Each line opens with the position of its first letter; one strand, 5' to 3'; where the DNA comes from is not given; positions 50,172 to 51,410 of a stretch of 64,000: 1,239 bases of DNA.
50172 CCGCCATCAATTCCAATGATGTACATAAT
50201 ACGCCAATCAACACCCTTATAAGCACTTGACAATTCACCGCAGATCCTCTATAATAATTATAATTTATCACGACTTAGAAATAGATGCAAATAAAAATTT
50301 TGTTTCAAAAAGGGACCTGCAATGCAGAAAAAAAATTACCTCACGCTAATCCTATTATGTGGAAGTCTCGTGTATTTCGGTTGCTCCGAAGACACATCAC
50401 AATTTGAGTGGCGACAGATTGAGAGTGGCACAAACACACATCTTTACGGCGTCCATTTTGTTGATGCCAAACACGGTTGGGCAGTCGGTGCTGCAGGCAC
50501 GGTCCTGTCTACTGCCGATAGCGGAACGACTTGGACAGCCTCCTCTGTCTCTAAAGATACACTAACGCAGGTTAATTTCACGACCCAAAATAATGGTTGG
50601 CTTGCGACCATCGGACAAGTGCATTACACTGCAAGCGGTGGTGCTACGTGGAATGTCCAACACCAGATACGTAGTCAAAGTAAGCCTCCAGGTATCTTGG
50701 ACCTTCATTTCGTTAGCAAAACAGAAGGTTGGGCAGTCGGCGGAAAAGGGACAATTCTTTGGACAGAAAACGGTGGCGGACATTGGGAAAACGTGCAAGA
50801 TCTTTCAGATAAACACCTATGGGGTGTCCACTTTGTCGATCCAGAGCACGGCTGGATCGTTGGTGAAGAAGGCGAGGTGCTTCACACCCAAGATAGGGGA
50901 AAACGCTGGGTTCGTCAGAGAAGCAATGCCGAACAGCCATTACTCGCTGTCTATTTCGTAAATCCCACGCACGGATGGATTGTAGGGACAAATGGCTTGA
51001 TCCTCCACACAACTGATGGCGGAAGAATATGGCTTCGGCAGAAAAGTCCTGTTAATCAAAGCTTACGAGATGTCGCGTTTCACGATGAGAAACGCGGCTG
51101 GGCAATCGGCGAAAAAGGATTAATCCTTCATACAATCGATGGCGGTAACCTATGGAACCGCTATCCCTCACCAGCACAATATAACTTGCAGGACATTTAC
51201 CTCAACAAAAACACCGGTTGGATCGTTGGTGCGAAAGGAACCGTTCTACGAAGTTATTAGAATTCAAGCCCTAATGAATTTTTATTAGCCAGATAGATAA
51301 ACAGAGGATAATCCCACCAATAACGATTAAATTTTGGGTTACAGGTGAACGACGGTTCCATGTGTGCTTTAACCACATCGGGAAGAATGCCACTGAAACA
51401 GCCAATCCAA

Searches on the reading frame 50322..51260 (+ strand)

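Call 68: search_protein_families(library=pfam, proteins=[window:50322-51260:+], max_evalue=0.00001)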
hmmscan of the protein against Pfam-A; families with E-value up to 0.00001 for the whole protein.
window:50322-51260:+ (312 aa): 2 families
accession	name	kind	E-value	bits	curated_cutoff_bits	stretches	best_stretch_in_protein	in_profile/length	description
PF14870.12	PSII_BNR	-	5.7e-43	147.7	27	5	125-200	20-98/303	Photosynthesis system II assembly factor YCF48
PF15902.12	Sortilin-Vps10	-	6e-11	42.2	33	0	144-205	2-66/446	Sortilin, neurotensin receptor 3,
